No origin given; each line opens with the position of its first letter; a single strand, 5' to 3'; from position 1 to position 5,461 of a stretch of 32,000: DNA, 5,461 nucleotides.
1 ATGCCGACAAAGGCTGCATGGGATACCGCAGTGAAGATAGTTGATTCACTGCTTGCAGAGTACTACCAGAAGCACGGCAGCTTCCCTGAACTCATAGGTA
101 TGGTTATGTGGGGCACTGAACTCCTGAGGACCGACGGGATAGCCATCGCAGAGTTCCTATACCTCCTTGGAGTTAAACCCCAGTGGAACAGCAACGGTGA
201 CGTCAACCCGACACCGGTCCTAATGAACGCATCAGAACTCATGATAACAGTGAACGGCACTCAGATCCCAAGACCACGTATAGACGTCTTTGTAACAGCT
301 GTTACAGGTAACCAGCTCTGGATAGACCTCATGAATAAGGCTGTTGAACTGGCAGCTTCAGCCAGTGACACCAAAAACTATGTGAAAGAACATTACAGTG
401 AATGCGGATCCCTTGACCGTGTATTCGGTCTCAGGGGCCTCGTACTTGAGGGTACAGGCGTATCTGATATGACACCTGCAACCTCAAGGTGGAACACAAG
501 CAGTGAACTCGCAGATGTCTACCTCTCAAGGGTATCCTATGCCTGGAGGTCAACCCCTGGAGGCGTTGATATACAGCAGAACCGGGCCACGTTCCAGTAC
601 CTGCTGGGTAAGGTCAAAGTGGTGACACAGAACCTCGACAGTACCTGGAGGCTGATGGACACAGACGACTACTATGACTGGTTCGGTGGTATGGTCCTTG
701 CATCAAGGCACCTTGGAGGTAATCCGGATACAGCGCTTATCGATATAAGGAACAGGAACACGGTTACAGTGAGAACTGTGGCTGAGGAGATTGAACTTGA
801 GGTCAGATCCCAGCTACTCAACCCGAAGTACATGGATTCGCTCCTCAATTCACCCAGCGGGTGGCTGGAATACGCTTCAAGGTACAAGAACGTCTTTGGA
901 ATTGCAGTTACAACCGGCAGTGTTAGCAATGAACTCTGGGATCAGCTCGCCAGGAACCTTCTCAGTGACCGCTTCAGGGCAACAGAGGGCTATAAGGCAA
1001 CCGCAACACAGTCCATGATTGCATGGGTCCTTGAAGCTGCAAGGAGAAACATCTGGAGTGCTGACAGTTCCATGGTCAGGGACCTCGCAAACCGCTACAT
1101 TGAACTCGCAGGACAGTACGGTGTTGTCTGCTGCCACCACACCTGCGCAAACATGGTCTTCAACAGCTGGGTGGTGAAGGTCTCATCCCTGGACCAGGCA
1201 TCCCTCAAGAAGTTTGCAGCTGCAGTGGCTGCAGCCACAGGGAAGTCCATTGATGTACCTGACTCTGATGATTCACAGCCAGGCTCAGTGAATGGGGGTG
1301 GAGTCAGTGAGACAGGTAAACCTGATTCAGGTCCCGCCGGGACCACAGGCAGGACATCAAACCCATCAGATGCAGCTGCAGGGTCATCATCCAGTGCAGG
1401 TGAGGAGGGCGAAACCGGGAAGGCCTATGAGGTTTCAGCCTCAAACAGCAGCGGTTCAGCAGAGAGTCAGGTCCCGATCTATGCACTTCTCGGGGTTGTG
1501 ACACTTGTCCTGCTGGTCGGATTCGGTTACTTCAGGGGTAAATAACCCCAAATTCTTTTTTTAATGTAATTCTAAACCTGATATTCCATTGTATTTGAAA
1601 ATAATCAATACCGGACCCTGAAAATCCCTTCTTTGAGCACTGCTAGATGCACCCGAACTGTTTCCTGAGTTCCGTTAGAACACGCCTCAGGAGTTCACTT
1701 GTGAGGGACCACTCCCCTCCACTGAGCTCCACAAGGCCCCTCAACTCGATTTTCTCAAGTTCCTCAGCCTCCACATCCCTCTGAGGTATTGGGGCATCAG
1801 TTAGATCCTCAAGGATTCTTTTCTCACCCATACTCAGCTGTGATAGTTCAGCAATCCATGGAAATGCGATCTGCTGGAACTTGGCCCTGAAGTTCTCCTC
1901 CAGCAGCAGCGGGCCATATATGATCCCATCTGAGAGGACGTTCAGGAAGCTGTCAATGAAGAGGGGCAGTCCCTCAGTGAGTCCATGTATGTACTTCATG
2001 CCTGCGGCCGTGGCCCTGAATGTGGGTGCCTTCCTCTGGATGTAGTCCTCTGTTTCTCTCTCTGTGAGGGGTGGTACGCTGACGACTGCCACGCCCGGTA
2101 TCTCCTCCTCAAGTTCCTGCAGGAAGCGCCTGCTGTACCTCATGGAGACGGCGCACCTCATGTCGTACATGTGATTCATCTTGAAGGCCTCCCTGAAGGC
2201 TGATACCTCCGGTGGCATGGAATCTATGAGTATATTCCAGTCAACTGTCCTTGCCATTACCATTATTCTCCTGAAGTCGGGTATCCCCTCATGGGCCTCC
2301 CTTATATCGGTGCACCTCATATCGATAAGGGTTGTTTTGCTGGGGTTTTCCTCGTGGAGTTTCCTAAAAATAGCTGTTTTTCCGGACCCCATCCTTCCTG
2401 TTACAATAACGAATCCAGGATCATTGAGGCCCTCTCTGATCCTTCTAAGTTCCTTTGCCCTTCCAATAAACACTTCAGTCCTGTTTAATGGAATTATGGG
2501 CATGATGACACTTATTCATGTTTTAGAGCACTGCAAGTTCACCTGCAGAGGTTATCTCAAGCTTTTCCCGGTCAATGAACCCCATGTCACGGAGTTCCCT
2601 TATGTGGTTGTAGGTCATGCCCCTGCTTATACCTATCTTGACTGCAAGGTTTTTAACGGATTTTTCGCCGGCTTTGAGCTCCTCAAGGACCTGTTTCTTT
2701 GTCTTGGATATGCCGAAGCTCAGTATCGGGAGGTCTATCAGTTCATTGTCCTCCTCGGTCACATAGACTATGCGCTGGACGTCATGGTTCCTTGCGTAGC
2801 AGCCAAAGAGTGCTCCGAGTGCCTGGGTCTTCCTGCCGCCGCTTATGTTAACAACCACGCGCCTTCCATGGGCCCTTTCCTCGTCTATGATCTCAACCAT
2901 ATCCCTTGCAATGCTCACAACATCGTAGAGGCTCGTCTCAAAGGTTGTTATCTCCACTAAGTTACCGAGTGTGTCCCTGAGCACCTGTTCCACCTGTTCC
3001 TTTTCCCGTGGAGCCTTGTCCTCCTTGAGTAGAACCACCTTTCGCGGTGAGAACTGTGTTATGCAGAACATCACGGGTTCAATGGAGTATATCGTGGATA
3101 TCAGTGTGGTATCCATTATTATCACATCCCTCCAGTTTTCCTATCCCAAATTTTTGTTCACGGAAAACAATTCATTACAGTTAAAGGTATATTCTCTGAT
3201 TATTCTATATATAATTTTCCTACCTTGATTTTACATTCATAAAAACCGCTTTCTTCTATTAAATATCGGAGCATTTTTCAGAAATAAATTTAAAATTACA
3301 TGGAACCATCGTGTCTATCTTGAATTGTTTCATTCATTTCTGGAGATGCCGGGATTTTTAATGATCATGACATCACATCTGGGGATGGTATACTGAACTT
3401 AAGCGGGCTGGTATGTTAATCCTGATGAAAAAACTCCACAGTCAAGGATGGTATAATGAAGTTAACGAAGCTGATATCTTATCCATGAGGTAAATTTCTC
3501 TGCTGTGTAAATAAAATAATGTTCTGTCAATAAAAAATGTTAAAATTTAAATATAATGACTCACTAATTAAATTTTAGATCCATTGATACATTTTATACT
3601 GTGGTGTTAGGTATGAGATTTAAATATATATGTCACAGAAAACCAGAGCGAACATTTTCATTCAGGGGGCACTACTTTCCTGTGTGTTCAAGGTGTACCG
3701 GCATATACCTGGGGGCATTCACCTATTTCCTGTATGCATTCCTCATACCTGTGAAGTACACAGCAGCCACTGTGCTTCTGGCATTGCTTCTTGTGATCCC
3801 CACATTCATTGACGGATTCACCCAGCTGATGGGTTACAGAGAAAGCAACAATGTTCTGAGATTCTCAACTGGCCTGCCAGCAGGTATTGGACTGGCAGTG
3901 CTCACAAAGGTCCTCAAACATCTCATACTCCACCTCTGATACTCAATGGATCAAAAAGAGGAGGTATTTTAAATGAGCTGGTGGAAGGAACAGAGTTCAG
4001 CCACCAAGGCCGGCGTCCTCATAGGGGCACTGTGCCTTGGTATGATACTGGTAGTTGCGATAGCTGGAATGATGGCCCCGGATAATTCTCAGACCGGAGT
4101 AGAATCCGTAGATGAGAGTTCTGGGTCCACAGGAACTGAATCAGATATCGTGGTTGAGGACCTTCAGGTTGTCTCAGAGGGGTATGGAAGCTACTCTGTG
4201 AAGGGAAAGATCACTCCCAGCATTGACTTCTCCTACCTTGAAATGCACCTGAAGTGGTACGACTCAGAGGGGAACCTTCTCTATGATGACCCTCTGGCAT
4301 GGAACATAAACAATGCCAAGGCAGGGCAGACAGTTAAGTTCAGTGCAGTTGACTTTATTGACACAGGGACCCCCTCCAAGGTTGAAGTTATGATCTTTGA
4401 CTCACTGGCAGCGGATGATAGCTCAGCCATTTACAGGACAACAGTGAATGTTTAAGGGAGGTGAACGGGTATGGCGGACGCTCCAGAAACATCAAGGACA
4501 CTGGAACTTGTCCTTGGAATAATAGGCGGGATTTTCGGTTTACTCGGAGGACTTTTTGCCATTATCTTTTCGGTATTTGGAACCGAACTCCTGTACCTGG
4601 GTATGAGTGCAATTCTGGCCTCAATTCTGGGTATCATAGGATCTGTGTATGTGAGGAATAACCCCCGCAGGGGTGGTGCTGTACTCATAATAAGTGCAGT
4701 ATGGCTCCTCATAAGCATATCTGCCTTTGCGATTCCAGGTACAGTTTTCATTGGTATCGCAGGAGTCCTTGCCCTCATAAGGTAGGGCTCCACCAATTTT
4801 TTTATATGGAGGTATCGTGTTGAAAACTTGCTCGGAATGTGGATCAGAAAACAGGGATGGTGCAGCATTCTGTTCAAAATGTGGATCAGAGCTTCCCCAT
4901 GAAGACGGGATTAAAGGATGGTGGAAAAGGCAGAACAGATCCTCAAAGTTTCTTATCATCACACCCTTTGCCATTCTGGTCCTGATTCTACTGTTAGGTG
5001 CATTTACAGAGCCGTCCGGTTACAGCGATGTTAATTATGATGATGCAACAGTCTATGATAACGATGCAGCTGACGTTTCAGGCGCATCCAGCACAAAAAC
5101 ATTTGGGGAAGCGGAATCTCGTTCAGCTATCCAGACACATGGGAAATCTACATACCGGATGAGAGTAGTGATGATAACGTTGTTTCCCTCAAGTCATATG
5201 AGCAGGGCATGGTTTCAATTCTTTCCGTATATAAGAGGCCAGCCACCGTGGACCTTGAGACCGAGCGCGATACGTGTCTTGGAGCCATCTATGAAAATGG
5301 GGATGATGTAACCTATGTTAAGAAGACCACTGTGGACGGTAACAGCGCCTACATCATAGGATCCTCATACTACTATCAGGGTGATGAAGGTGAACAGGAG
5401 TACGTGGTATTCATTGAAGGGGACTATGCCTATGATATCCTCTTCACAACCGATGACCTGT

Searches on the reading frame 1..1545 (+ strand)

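Call 43: search_protein_families(library=pfam, proteins=[window:1-1545:+], max_evalue=0.001)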
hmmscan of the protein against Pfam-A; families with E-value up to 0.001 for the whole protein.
window:1-1545:+ (514 aa): 1 family
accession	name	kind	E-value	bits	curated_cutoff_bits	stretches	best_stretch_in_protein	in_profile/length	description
PF02514.21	CobN-Mg_chel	-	2.7e-73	247.8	24.5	1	1-357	724-1088/1090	CobN/Magnesium Chelatase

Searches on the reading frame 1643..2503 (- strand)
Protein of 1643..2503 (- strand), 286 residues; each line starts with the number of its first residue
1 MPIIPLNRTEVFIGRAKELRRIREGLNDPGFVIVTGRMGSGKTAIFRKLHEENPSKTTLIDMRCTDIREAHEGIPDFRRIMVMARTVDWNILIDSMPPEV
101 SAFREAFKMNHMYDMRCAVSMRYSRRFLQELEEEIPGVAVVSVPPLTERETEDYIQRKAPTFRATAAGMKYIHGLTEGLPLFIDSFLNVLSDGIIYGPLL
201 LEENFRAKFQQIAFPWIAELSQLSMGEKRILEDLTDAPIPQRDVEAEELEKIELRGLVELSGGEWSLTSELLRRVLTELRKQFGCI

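Call 43: search_protein_families(library=pfam, proteins=[window:1643-2503:-], max_evalue=0.001)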
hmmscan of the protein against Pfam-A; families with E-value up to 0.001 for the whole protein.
window:1643-2503:- (286 aa): 4 families
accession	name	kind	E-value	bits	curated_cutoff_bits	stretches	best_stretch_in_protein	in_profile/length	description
PF13191.12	AAA_16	-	1.7e-06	29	32.6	1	12-89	2-75/167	AAA ATPase domain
PF20720.3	nSTAND3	-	0.0002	21.5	27.2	1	17-76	5-64/155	Novel STAND NTPase 3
PF13401.12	AAA_22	-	0.00038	21.2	27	1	28-63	4-40/130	AAA domain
PF06414.18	Zeta_toxin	-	0.00097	19.1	22.3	0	24-80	12-64/199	Zeta toxin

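Call 46: search_protein_families(library=padloc, proteins=[window:1643-2503:-], max_evalue=0.01)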
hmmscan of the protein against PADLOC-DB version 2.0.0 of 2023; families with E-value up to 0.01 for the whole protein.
window:1643-2503:- (286 aa): 3 families
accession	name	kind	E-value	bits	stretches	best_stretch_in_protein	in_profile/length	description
PDLC04140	mad8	-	1.3e-05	22.9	1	13-133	6-125/314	mads_8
PDLC02169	Avs4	-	0.00011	17.5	1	5-62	185-241/1570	-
PDLC04135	mad3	-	0.002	15.7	0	11-47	5-40/374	mads_3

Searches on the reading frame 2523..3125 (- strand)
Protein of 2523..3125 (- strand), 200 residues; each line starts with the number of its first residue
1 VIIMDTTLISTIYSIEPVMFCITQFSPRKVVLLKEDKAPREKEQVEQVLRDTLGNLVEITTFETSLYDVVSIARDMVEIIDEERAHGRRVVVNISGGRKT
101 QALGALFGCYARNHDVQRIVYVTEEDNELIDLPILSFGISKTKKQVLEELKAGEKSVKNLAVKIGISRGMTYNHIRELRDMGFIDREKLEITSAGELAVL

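Call 43: search_protein_families(library=pfam, proteins=[window:2523-3125:-], max_evalue=0.001)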
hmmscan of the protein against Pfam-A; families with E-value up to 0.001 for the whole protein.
window:2523-3125:- (200 aa): 9 families
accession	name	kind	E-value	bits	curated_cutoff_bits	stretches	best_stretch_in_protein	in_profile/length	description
PF19810.5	HFX_2341_N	-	5.2e-13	49.9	30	1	13-123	9-116/120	HFX_2341-like, N-terminal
PF09651.16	Cas_APE2256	-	2.5e-07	31.1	24.8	1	44-135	52-136/136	CRISPR-associated protein (Cas_APE2256)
PF13412.12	HTH_24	-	6.7e-06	26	21.9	1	140-184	2-47/48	Winged helix-turn-helix DNA-binding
PF01022.26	HTH_5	-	8.9e-06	25.9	22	1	141-185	2-46/47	Bacterial regulatory protein, arsR family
PF01978.25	TrmB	-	2.7e-05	24.4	25.6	1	137-188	4-56/68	Sugar-specific transcriptional regulator TrmB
PF09623.16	Cas_NE0113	-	0.00015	22.1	23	1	68-126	77-136/208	CRISPR-associated protein NE0113 (Cas_NE0113)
PF08279.18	HTH_11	-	0.0004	20.7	25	1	143-183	2-44/55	HTH domain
PF23400.1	CARF_Card1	-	0.00042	20.8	24.6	1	25-133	24-130/146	Card1 CARF domain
PF01047.28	MarR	-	0.00058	20.1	24.6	0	152-188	15-51/59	MarR family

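Call 46: search_protein_families(library=padloc, proteins=[window:2523-3125:-], max_evalue=0.01)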
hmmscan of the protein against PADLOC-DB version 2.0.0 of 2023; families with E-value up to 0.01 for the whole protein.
window:2523-3125:- (200 aa): 66 families (the best 25 are shown)
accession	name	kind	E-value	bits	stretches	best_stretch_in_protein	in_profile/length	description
PDLC01849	CARF3--CARF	-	1e-97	323.6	1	4-200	1-197/197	-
PDLC01434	CasR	-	8.3e-57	190.1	1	6-199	2-190/191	"CAS-I,CAS-II,CAS-III,CAS-IV,CAS-V,CAS-VI; associated_signaling"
PDLC01268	CasR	-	2.6e-51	172.1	1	3-194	1-176/179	"CAS-I,CAS-II,CAS-III,CAS-IV,CAS-V,CAS-VI; associated_signaling"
PDLC01863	CARF3--CARF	-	7.2e-19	66.2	1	61-199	46-181/182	-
PDLC01848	CARF3--CARF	-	2.7e-17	61.1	1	30-198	28-192/197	-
PDLC01866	CARF3--CARF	-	2.8e-15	54.9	1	15-187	12-186/207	-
PDLC01867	CARF3--CARF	-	6.7e-15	53.5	1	4-189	1-191/200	-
PDLC01044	Csa3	-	2.2e-14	51.8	1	29-197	29-192/194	Type I-A associated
PDLC01853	CARF3--CARF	-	1.4e-13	49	1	29-188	27-188/209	-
PDLC01862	CARF3--CARF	-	1.6e-13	48.7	1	25-188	26-210/233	-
PDLC01879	CARF3--CARF_TM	-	2.1e-11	41.9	1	26-198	40-216/222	-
PDLC01865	CARF3--CARF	-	3.4e-11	41.2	1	33-189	43-196/215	-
PDLC01847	CARF3--CARF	-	7.7e-11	40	1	13-117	14-113/239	-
PDLC01880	CARF4--CARF_PDDEXK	-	1.3e-10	39.1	1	18-132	16-123/364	-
PDLC01926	CARF7--CARF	-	2.2e-10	38.5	1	56-189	110-226/241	-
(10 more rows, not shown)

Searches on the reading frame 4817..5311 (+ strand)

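Call 43: search_protein_families(library=pfam, proteins=[window:4817-5311:+], max_evalue=0.001)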
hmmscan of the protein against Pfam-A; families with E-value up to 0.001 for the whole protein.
window:4817-5311:+ (164 aa): 4 families
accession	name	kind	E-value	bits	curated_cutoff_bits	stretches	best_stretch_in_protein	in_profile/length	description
PF13240.11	Zn_Ribbon_1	-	4.1e-09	36.4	25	1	5-26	2-23/23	zinc-ribbon domain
PF24463.1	DUF7577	-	1.4e-06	28.2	28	1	4-27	4-27/27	Domain of unknown function (DUF7577)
PF12773.13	DZR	-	5e-06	27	27.3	1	5-27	1-23/45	Double zinc ribbon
PF13248.11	Zn_ribbon_3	-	6.2e-06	25.9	27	1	3-26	3-26/26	zinc-ribbon domain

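Call 46: search_protein_families(library=padloc, proteins=[window:4817-5311:+], max_evalue=0.01)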
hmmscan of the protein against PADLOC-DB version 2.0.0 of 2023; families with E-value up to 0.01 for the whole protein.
window:4817-5311:+ (164 aa): 0 families
